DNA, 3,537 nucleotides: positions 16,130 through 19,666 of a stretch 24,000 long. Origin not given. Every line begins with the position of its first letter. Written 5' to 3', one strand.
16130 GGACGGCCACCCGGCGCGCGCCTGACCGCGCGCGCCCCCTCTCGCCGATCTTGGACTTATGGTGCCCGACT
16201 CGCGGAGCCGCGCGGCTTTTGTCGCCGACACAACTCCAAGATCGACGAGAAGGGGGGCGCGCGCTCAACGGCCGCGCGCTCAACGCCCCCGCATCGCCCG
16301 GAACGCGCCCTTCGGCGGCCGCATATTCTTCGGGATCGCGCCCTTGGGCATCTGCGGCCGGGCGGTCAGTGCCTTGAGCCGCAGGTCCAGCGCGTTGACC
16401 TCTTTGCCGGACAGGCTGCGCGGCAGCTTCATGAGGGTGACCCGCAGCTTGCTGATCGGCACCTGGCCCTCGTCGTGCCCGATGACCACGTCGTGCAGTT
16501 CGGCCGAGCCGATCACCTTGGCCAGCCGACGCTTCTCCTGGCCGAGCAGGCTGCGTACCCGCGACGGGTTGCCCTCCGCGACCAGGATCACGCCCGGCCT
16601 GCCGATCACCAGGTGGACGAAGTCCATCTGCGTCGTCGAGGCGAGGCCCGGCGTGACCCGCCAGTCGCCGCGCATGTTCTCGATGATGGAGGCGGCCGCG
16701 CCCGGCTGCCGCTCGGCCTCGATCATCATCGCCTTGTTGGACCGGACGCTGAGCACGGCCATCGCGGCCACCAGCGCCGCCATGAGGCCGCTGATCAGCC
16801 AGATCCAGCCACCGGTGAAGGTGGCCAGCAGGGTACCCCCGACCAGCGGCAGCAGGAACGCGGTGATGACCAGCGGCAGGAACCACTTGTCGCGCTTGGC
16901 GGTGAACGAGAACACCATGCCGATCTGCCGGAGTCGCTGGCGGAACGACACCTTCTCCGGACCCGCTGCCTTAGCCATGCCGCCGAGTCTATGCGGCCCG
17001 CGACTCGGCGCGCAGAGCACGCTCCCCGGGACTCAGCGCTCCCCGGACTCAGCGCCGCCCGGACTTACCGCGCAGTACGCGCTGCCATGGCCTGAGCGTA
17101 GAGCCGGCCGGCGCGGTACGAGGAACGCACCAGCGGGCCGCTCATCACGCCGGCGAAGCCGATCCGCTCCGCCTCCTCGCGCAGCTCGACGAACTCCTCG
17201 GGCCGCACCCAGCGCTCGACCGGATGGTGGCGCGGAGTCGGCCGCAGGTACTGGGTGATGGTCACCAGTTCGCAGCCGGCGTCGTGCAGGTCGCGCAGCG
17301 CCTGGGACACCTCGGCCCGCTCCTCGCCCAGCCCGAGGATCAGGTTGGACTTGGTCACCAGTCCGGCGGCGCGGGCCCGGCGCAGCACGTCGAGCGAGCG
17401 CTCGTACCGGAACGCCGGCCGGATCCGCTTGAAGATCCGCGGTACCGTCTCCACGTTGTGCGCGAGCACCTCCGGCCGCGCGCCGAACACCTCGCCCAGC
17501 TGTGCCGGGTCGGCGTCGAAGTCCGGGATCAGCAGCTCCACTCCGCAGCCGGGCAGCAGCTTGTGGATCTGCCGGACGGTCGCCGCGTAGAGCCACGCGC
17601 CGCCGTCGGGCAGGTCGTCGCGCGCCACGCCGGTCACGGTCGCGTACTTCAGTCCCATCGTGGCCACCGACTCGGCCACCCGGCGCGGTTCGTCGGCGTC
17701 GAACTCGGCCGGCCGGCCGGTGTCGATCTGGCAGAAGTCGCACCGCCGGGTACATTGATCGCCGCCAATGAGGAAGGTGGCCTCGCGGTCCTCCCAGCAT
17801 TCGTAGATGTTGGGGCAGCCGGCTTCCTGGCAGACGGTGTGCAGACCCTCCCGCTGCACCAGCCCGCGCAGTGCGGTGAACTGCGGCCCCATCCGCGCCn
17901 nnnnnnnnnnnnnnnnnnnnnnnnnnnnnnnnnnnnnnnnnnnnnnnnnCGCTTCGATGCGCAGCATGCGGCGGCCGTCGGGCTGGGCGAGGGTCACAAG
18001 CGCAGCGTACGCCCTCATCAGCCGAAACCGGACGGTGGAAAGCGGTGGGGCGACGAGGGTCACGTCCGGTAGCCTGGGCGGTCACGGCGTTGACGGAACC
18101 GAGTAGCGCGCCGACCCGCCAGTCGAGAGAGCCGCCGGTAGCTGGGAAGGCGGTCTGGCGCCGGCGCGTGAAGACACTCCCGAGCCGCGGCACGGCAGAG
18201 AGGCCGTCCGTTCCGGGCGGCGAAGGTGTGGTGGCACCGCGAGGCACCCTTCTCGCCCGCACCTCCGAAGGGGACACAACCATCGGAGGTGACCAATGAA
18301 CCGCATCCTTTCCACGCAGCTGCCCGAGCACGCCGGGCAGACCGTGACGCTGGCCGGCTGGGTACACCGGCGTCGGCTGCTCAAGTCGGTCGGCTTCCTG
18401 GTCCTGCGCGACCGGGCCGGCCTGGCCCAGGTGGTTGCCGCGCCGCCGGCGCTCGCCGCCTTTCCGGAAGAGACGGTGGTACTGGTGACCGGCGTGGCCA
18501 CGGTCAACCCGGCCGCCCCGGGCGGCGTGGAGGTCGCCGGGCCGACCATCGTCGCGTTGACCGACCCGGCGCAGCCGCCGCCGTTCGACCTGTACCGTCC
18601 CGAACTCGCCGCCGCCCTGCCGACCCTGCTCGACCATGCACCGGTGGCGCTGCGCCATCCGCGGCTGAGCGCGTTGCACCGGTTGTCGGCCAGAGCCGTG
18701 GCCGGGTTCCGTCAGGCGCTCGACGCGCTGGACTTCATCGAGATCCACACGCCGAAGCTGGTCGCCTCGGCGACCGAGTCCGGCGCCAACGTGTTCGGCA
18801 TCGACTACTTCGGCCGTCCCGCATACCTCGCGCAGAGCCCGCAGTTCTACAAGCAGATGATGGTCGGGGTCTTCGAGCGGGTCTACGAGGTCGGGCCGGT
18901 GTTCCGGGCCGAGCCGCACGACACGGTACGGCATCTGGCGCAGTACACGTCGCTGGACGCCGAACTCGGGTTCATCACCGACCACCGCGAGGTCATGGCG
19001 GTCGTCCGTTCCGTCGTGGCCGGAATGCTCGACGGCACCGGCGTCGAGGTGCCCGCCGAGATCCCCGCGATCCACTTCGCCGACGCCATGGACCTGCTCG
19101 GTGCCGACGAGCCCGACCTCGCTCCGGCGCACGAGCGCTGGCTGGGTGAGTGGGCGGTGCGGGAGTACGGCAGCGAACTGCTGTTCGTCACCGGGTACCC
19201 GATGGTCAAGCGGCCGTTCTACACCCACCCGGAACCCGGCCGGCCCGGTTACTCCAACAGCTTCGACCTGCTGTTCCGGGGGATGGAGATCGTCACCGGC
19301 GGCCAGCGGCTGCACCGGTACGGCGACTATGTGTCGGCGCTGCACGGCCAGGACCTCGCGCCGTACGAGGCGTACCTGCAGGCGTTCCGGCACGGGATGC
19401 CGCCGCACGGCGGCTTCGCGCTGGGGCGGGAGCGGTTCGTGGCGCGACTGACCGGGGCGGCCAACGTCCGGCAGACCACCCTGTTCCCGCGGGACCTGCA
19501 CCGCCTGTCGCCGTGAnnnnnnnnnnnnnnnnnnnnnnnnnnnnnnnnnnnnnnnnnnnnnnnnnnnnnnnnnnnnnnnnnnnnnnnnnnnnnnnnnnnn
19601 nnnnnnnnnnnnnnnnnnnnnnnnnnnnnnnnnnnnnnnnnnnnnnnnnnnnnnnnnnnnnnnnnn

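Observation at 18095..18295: Complete translational T-box riboswitch with GAC specifier and UGGC bulge (tRNA-Asp)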

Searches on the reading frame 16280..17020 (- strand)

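Call 9: search_protein_families(library=pfam, proteins=[window:16280-17020:-])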
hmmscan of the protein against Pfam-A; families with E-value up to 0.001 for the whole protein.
window:16280-17020:- (246 aa): 1 family
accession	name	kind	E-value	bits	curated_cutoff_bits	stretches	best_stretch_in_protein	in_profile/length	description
PF13829.11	DUF4191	-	1.1e-74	250.9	30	1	26-237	4-218/219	Domain of unknown function (DUF4191)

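Call 10: search_protein_families(library=ncbifam, proteins=[window:16280-17020:-])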
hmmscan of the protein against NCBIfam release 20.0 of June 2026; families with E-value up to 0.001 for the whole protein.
window:16280-17020:- (246 aa): 0 families

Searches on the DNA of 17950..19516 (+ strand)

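Call 4: search_rna_families(source=window, start=17950, end=18400, threshold=evalue, max_evalue=10, show_alignments=5)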
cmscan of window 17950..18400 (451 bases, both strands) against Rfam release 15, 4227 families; matches with E-value up to 10: 3.
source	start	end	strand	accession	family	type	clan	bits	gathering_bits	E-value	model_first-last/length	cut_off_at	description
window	18081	18263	+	RF00230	T-box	Cis-reg; leader;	-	51.1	93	2.1e-10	1-219/219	no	T-box leader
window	18213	18305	+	RF00094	HDV_ribozyme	Gene; ribozyme;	-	17.4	50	4.2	1-89/89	no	Hepatitis delta virus ribozyme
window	18321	18341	-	RF01116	Yfr1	Gene; sRNA;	-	13.6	38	4.4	37-57/59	no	Cyanobacterial functional RNA 1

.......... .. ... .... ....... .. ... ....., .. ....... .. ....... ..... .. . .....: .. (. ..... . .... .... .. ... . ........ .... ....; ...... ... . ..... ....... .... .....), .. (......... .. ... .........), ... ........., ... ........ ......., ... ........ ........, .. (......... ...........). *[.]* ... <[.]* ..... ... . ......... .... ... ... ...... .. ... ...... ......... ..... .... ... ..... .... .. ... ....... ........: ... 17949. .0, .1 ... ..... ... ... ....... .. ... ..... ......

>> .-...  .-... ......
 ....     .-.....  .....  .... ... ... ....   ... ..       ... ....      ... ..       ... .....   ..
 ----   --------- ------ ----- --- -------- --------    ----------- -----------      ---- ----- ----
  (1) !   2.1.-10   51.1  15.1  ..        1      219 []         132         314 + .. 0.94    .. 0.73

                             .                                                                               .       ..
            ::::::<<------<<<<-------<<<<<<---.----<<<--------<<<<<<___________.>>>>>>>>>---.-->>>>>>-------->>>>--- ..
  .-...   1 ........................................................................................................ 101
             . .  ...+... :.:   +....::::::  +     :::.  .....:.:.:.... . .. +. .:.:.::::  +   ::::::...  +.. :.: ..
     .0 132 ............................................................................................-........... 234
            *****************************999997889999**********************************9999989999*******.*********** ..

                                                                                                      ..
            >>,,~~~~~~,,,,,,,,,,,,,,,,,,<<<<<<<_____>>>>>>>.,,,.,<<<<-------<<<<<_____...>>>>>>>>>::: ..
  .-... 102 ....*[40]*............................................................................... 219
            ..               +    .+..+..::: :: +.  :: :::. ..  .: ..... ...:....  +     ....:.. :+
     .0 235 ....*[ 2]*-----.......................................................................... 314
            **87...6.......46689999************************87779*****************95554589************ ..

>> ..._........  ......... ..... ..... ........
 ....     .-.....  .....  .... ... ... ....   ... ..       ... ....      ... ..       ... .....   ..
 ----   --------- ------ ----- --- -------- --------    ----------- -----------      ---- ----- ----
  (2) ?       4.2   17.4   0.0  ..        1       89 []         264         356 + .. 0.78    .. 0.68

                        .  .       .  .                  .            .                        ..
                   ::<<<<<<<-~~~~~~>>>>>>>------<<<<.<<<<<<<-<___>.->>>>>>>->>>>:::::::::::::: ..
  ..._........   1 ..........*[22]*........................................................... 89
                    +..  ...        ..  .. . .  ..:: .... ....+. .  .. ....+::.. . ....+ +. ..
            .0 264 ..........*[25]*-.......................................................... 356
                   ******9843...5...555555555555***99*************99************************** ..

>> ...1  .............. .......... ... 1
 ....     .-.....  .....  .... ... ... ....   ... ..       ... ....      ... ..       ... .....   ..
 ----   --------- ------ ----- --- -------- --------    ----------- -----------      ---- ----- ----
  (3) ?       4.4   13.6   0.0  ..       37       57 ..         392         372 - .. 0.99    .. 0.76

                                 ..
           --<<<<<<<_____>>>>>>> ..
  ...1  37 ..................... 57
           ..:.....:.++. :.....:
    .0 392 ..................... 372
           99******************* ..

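Call 30: search_rna_families(sources=[L004, L010, L028, L036, L040, L041, L042, L056, L057, L058, L059, L062, L070, L074, L080], threshold=evalue, max_evalue=0.01)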
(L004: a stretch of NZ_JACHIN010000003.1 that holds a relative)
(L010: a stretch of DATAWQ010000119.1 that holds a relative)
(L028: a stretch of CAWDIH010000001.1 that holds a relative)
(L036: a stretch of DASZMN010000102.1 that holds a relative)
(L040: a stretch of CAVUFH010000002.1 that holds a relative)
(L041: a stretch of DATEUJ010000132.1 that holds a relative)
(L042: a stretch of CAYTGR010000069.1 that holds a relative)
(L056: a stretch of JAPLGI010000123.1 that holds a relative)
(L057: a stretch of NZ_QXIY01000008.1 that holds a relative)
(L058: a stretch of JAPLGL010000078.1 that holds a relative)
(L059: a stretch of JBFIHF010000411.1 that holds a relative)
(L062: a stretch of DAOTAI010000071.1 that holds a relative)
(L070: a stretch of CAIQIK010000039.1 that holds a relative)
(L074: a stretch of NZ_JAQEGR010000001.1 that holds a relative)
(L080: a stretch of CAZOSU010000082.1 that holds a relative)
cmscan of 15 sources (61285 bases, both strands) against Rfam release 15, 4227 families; matches with E-value up to 0.01: 2.
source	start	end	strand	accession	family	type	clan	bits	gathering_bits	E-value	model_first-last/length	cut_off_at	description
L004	1246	1462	+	RF00230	T-box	Cis-reg; leader;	-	67.3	93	2e-12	1-219/219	no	T-box leader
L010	1220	1463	+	RF00230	T-box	Cis-reg; leader;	-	49.9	93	5.8e-08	1-219/219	no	T-box leader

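Call 31: search_rna_families(sources=[L002, L013, L018, L020, L023, L024, L032, L034, L038, L039, L043, L045, L046, L049, L050, L051], threshold=evalue, max_evalue=0.01)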
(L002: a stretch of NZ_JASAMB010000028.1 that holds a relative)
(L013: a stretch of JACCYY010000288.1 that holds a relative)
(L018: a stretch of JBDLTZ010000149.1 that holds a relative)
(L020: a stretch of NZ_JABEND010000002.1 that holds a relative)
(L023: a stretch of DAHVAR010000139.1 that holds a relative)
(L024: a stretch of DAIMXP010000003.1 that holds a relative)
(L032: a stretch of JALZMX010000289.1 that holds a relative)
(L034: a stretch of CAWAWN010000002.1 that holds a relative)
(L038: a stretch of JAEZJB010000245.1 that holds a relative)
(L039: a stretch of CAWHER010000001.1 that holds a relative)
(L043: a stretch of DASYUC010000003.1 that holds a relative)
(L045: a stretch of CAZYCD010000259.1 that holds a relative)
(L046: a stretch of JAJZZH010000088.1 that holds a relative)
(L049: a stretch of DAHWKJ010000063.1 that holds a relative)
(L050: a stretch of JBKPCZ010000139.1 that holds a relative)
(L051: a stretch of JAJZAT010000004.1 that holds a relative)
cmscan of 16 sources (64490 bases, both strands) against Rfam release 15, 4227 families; matches with E-value up to 0.01: 9.
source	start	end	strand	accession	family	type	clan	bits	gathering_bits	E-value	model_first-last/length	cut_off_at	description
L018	1147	1389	+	RF00230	T-box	Cis-reg; leader;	-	70.9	93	2.4e-13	1-219/219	no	T-box leader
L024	1232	1460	+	RF00230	T-box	Cis-reg; leader;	-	69.3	93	6e-13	1-219/219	no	T-box leader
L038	1126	1393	+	RF00230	T-box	Cis-reg; leader;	-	69.1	93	6.9e-13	1-219/219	no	T-box leader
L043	1252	1468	+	RF00230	T-box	Cis-reg; leader;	-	68.7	93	8.7e-13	1-219/219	no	T-box leader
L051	1249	1465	+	RF00230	T-box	Cis-reg; leader;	-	66.8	93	2.7e-12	1-219/219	no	T-box leader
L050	1257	1479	+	RF00230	T-box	Cis-reg; leader;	-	63.7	93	1.7e-11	1-219/219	no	T-box leader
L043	1094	1167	+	RF00005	tRNA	Gene; tRNA;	CL00001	61.4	29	7.1e-11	1-71/71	no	tRNA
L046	490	697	+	RF00230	T-box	Cis-reg; leader;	-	60.1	93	1.5e-10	1-219/219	no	T-box leader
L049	1223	1425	+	RF00230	T-box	Cis-reg; leader;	-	60.1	93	1.5e-10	1-219/219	no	T-box leader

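Call 53: search_rna_families(sources=[L073, L076, L077, L078, L079, L009, L011, L016, L029, L035, L047, L054, L060, L001, L006, L012], threshold=evalue, max_evalue=0.01)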
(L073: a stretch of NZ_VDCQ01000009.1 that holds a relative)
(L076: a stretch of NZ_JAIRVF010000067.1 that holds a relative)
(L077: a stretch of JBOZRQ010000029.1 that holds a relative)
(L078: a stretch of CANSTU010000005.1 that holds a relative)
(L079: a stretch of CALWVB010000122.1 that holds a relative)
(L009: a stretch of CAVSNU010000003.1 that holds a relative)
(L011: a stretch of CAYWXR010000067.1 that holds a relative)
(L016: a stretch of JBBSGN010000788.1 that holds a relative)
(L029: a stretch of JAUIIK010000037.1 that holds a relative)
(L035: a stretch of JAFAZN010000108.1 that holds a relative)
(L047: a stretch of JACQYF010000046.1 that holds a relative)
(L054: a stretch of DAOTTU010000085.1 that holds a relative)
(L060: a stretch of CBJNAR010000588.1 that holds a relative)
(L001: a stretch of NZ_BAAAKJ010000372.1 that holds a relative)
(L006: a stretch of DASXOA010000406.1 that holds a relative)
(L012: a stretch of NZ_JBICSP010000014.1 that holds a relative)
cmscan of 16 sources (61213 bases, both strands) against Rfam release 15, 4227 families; matches with E-value up to 0.01: 22.
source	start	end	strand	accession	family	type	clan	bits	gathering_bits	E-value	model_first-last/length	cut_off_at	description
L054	1193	1437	+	RF00230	T-box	Cis-reg; leader;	-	116.7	93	3.5e-25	1-219/219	no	T-box leader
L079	313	558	+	RF00230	T-box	Cis-reg; leader;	-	108.9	93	3.7e-23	1-219/219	no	T-box leader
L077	1130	1355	+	RF00230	T-box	Cis-reg; leader;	-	108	93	6.2e-23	1-219/219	no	T-box leader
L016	68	318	+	RF00230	T-box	Cis-reg; leader;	-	107.5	93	8.4e-23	1-219/219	no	T-box leader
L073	1020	1254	+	RF00230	T-box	Cis-reg; leader;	-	104.4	93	5.3e-22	1-219/219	no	T-box leader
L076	1073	1308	+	RF00230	T-box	Cis-reg; leader;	-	103.4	93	9.4e-22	1-219/219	no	T-box leader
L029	1191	1426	+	RF00230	T-box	Cis-reg; leader;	-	100.4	93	5.6e-21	1-219/219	no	T-box leader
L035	1243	1461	+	RF00230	T-box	Cis-reg; leader;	-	95.3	93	1.2e-19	1-219/219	no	T-box leader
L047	1194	1429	+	RF00230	T-box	Cis-reg; leader;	-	90.7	93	1.8e-18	1-219/219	no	T-box leader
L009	1228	1464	+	RF00230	T-box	Cis-reg; leader;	-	78.9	93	2e-15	1-219/219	no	T-box leader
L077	3225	3298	-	RF00005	tRNA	Gene; tRNA;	CL00001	76.5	29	4.8e-15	1-71/71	no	tRNA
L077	2969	3041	-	RF00005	tRNA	Gene; tRNA;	CL00001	73.5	29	3.2e-14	1-71/71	no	tRNA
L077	3134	3207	-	RF00005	tRNA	Gene; tRNA;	CL00001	66.7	29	2.4e-12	1-71/71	no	tRNA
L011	149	391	+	RF00230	T-box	Cis-reg; leader;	-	63.3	93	2e-11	1-219/219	no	T-box leader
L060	316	515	+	RF00230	T-box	Cis-reg; leader;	-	58.7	93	3.1e-10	1-219/219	no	T-box leader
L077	3054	3126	-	RF00005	tRNA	Gene; tRNA;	CL00001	55.8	29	2.4e-09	1-71/71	no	tRNA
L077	2834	2921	-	RF00005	tRNA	Gene; tRNA;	CL00001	54.9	29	4.3e-09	1-71/71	no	tRNA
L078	951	1263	+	RF00230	T-box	Cis-reg; leader;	-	52.4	93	1.3e-08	1-219/219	no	T-box leader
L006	1288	1473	+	RF00230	T-box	Cis-reg; leader;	-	51.8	93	1.9e-08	1-219/219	no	T-box leader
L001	1183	1419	+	RF00230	T-box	Cis-reg; leader;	-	48.5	93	1.3e-07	1-219/219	no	T-box leader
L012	1293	1471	+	RF00230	T-box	Cis-reg; leader;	-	47.2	93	3e-07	1-219/219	no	T-box leader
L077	2772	2933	-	RF02223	sX4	Gene; sRNA;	-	33.7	70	0.0024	1-167/167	no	Proteobacterial sRNA sX4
